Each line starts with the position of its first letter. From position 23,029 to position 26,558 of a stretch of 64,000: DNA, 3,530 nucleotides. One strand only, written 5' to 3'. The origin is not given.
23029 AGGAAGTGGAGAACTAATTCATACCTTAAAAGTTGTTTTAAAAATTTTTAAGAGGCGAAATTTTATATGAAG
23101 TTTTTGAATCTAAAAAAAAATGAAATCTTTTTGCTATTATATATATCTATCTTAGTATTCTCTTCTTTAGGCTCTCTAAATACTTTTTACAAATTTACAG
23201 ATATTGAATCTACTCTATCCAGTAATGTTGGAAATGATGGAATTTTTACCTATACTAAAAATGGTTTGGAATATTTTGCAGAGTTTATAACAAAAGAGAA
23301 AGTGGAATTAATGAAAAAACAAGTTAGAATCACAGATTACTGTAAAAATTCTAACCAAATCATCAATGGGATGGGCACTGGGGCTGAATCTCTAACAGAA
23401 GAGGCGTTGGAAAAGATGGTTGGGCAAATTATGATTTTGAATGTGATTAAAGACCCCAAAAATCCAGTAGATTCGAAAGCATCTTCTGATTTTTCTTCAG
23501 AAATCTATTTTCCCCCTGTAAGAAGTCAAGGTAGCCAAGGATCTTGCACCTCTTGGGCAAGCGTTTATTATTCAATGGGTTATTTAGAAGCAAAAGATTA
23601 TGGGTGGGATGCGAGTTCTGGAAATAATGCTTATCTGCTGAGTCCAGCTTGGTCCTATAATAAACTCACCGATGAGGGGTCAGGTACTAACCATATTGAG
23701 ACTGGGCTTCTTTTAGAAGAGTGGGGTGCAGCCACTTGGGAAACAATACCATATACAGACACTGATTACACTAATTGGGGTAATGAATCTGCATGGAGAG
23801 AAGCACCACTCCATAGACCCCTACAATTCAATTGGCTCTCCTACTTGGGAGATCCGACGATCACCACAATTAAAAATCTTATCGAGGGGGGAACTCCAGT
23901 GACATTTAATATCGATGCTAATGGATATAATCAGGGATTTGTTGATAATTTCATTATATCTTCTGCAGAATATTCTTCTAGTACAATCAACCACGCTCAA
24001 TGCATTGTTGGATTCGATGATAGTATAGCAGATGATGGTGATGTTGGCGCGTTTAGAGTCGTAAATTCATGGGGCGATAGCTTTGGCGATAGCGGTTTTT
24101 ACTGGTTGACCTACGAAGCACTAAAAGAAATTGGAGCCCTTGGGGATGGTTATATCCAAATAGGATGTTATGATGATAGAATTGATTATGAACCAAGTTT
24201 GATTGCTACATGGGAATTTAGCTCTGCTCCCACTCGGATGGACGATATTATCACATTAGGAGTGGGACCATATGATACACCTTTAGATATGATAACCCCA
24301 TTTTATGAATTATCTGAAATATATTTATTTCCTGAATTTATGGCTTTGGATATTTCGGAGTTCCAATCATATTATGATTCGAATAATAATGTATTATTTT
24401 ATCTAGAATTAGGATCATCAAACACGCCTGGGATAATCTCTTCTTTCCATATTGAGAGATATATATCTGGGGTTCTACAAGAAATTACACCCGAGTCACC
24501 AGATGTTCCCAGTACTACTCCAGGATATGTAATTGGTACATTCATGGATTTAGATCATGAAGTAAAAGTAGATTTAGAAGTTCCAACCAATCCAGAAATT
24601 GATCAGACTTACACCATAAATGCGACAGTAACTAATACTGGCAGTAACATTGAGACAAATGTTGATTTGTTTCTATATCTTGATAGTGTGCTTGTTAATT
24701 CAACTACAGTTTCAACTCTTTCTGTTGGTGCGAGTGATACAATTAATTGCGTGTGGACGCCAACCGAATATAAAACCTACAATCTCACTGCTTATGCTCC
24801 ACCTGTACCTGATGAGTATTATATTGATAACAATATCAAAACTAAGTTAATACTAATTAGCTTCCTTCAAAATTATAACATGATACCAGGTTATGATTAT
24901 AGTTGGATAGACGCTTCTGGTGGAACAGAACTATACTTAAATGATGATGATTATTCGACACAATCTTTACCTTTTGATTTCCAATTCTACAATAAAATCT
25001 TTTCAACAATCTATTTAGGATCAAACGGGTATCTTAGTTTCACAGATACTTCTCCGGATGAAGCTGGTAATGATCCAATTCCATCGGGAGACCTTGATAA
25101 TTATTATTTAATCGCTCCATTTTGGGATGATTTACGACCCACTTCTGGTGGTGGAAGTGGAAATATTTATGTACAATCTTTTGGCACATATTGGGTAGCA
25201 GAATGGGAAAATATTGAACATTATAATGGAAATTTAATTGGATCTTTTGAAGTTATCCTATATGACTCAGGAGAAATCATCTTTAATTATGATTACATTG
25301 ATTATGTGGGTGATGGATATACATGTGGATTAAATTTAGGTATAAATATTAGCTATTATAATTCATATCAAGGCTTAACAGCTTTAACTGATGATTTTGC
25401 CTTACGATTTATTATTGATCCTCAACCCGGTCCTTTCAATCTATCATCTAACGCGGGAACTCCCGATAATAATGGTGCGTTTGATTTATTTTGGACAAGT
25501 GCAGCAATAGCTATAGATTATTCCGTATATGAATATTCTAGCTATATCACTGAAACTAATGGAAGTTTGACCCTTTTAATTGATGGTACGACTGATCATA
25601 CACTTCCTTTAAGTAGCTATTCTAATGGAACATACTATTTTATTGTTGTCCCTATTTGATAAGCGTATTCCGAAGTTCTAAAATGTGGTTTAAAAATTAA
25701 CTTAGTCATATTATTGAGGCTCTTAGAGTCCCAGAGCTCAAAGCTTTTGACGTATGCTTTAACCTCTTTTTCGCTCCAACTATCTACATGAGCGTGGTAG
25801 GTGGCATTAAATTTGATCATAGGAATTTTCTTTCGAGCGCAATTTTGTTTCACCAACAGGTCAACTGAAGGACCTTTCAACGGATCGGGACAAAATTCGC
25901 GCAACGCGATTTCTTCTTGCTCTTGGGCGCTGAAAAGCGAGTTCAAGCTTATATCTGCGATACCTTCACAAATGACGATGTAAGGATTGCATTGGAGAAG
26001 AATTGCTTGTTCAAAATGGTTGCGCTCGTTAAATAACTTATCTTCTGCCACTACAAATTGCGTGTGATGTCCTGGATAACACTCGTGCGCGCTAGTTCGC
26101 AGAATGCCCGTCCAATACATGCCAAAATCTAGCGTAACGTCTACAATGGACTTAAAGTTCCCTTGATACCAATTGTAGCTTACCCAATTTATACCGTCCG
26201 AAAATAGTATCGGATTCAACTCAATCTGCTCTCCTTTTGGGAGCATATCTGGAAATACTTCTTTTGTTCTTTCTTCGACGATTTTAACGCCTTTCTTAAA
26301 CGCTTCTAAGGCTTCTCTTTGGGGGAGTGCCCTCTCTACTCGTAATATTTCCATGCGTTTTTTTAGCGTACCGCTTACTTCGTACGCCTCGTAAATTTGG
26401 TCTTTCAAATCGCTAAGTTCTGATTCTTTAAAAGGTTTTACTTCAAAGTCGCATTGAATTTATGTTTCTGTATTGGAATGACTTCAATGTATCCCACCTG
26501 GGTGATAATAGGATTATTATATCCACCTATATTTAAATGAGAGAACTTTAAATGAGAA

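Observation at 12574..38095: Four giant membrane-anchored proteins: three protease classes on one shared, recombining stalk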

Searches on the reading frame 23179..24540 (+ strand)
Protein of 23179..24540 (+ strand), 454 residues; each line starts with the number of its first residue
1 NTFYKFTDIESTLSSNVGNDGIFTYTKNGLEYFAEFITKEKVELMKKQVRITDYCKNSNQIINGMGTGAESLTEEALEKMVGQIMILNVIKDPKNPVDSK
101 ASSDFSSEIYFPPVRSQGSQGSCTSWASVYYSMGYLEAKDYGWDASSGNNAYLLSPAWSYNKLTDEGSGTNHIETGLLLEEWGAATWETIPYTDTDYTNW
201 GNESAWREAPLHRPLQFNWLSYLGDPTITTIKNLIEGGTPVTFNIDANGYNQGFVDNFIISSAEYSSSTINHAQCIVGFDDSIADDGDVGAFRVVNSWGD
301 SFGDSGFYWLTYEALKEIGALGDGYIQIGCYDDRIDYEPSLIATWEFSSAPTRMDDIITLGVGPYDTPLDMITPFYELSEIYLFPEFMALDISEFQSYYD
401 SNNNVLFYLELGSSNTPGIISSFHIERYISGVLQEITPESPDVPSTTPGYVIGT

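Call 64: search_solved_structures(query=A5, max_evalue=1, show_alignments=2)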
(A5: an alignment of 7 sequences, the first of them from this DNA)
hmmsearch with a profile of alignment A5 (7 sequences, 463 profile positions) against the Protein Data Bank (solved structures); distinct sequences matched with E-value up to 1: 153 (the best 60 are shown).
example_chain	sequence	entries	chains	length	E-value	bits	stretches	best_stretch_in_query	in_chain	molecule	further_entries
3ois_A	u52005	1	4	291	1.2e-10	43.9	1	169-326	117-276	Cysteine protease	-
8q7r_U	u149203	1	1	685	3.1e-09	39.3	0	23-61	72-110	Ubiquitin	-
8pql_U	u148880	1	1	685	3.1e-09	39.2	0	23-61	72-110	Ubiquitin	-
8pql_E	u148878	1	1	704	4.1e-09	38.8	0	23-61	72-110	Polyubiquitin-C,Nucleotide exchange factor SIL1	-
3pdf_A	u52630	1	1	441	2.8e-06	29.5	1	118-319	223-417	Dipeptidyl peptidase 1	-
2fye_A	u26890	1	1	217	3.3e-06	29.2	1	120-319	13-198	cathepsin S preproprotein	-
1jqp_A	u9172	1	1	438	6.6e-06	28.3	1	118-319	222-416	dipeptidyl peptidase I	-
1glo_A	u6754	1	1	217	1.9e-05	26.7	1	120-319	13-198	CATHEPSIN S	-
8pi3_A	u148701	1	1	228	2.5e-05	26.4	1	120-320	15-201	Cathepsin S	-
2g6d_A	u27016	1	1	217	2.9e-05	26.2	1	120-319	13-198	cathepsin S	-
8r78_A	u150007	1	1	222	3.3e-05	26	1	113-325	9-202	Ficin 3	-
3iej_A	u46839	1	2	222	3.9e-05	25.7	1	120-319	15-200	Cathepsin S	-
5qbu_A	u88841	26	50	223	4e-05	25.7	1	120-320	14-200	Cathepsin S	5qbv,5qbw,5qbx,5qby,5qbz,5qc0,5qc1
3n3g_A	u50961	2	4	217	4.2e-05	25.6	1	120-319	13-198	Cathepsin S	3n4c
3ovx_A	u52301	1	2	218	4.2e-05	25.6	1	120-319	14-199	Cathepsin S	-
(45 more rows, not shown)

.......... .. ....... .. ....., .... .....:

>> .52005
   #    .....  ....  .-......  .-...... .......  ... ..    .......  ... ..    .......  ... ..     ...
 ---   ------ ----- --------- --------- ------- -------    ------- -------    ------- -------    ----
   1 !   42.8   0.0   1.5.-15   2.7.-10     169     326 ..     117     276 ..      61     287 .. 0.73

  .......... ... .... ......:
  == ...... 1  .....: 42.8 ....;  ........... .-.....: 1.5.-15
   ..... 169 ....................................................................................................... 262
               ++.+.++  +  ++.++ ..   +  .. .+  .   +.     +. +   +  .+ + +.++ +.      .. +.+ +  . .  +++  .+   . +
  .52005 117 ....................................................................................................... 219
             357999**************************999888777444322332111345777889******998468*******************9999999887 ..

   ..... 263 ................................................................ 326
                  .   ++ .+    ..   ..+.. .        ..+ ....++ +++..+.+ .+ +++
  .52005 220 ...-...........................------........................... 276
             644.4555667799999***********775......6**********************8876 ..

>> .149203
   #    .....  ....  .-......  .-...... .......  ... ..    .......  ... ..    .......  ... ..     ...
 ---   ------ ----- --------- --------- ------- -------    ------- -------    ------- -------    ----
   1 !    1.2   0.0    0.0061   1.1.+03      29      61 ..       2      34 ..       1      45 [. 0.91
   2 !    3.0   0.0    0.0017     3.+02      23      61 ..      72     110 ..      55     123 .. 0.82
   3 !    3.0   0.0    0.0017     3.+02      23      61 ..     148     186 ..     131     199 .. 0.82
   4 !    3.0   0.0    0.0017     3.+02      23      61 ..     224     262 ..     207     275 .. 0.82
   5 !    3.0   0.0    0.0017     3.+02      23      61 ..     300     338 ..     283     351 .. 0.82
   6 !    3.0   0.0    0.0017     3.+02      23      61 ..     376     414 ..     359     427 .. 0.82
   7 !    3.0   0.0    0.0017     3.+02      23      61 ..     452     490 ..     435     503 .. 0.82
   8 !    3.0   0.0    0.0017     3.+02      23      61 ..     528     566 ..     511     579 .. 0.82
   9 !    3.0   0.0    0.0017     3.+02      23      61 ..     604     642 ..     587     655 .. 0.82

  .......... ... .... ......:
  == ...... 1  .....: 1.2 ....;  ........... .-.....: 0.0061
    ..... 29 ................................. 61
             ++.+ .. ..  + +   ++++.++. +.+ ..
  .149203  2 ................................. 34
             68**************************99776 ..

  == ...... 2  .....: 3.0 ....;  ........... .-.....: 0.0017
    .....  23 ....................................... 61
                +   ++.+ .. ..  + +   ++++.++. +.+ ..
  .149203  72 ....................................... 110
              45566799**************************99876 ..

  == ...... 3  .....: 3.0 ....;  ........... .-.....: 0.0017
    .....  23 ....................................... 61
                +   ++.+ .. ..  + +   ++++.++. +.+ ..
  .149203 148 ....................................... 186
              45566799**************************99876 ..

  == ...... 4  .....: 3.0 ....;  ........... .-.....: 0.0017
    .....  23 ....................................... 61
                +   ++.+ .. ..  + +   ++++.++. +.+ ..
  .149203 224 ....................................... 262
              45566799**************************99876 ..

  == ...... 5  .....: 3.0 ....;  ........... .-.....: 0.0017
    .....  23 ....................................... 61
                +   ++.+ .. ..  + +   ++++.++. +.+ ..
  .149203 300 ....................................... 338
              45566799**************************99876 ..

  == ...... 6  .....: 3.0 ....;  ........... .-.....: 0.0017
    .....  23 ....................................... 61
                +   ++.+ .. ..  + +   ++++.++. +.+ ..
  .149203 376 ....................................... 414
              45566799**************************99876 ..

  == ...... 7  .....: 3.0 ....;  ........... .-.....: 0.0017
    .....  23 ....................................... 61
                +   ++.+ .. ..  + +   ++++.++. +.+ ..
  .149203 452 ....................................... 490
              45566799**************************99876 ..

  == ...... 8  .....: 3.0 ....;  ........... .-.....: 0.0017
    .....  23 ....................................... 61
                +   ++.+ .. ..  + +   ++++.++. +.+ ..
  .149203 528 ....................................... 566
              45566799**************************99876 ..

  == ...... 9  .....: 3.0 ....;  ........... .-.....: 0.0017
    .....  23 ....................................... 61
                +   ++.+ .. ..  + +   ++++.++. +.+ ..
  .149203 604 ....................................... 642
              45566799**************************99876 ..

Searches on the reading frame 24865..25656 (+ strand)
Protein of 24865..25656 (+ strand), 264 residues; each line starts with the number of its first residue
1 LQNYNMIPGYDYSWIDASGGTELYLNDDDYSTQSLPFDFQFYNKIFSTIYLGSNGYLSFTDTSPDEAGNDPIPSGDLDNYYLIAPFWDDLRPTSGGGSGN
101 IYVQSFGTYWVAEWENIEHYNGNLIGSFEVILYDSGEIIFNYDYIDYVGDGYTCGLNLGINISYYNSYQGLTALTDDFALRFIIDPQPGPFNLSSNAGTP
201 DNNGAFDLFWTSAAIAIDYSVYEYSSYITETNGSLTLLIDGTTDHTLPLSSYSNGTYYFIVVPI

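Call 77: predict_structure(alignment_id=A7)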
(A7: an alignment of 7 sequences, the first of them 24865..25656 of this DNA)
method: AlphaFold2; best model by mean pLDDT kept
length: 264 residues; sequences in the alignment: 7
mean_pLDDT: 62.1   pTM: 0.62
mean pLDDT of the five models: 62.1, 60.1, 60.1, 56.9, 56.7
residues with pLDDT >= 90: 12; 70-90: 89; 50-70: 69; < 50: 94
segments of 3 or more residues with pLDDT < 50: 65-77, 159-166, 186-201, 203-245, 255-257, 260-264
pLDDT, mean of each block of 10 residues (from residue 1): 67 85 80 84 77 76 48 47 65 60 90 82 74 87 67 58 47 64 56 40 45 40 38 45 49 51 41
secondary structure, 60 per line:
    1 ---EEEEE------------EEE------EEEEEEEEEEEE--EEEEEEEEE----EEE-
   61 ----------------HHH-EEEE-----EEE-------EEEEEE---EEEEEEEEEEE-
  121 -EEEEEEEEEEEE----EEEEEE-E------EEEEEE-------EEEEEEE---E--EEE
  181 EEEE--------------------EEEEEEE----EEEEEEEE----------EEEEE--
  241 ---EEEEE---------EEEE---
elements in order: E4-8 E21-23 E30-41 E44-52 E57-59 E81-84 E90-92 E100-105 E109-119 E122-133 E138-143 E152-157 E165-171 E178-184 E205-211 E216-223 E234-238 E244-248 E258-261

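Call 81: fold_search(model_id=the predicted structure, library=pdb)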
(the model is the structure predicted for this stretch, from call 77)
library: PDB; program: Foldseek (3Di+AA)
matches with E <= 10: 750; with E <= 0.001: 0
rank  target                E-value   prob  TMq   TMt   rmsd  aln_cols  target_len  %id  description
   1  4fnv                  1.7e-01  0.10  0.19  0.09  18.5       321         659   11  Crystal Structure of Heparinase III (released 2012-11-28)
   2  4ok4_B                1.9e-01  0.07  0.12  0.05  20.9       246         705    8  Crystal Structure of Alg17c Mutant H202L (released 2014-01-29)
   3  4ok4_A                2.1e-01  0.05  0.11  0.05  20.8       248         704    9  Crystal Structure of Alg17c Mutant H202L (released 2014-01-29)
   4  4ojz_B                3.0e-01  0.05  0.11  0.05  21.6       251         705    9  Crystal Structure of Alg17c Mutant Y258A Complexed with Alginate Trisaccharide (released 2014-01-29)
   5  7ub5_A                4.3e-01  0.02  0.11  0.04  17.0       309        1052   10  SARS-CoV-2 Omicron-BA.2 3-RBD down Spike Protein Trimer without the P986-P987 stabilizing mutations (S-GSAS-Omicron-BA (released 2022-04-20)
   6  9crd_A                4.5e-01  0.05  0.14  0.06  17.3       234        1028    9  Cryo-EM structure of SARS-CoV-2 Spike Proteins on intact virions: B.1 variant 1 open RBD (released 2024-11-27)
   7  4nei_A                4.8e-01  0.04  0.11  0.05  21.0       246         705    8  Alg17c PL17 Family Alginate Lyase (released 2014-01-29)
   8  8h7l_A                5.3e-01  0.03  0.12  0.05  18.6       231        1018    9  Cryo-EM Structure of SARS-CoV-2 BA.2 Spike protein in complex with BA7535 (released 2023-08-30)
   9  6kuz_D                5.9e-01  0.12  0.24  0.08  18.2       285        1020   11  E.coli beta-galactosidase (E537Q) in complex with fluorescent probe KSL01 (released 2020-07-08)
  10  6x2a_C                6.2e-01  0.02  0.11  0.05  18.1       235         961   12  SARS-CoV-2 u1S2q 1-RBD Up Spike Protein Trimer (released 2020-05-27)
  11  5opq_A                6.5e-01  0.23  0.22  0.10   8.0       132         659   11  A 3,6-anhydro-D-galactosidase produced by Zobellia galactanivorans. This is an exo-lytic enzyme that hydrolyzes termin (released 2017-11-29)
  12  8gto_A                6.5e-01  0.04  0.14  0.06  18.3       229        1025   10  cryo-EM structure of Omicron BA.5 S protein in complex with XGv282 (released 2023-07-12)
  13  4ok2_B                6.9e-01  0.04  0.12  0.05  21.0       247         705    8  Crystal Structure of Alg17c Mutant Y258A (released 2014-01-29)
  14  7k8z_C                7.6e-01  0.04  0.14  0.06  15.6       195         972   13  Structure of the SARS-CoV-2 S 2P trimer in complex with the human neutralizing antibody Fab fragment, C135 (released 2020-10-21)
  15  5lk5_C                7.6e-01  0.02  0.12  0.11  17.5       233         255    8  Crystal structure of the globular domain of human calreticulin mutant D71K (released 2016-08-31)
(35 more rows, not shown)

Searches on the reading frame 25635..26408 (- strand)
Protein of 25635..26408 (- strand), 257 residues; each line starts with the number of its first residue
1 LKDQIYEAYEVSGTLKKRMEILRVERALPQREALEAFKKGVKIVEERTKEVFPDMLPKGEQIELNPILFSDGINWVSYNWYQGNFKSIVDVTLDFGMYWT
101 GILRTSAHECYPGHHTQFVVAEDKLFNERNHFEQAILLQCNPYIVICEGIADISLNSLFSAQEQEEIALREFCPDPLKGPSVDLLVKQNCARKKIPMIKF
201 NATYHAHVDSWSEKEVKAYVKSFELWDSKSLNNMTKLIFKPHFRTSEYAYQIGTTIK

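Call 8: search_protein_families(library=pfam, proteins=[window:25635-26408:-], max_evalue=0.01)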
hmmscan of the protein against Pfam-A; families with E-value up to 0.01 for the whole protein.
window:25635-26408:- (257 aa): 2 families
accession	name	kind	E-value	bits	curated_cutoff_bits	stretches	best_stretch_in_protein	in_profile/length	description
PF08460.16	SH3_5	-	4.1e-05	24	22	1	54-83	32-61/68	Bacterial SH3 domain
PF05960.17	DUF885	-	0.0025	17.9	32.4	1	103-123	362-382/532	Bacterial protein of unknown function (DUF885)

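Call 54: search_protein_families(library=padloc, proteins=[window:25635-26408:-], max_evalue=0.01)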
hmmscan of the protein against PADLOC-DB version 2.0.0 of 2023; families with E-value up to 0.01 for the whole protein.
window:25635-26408:- (257 aa): 0 families
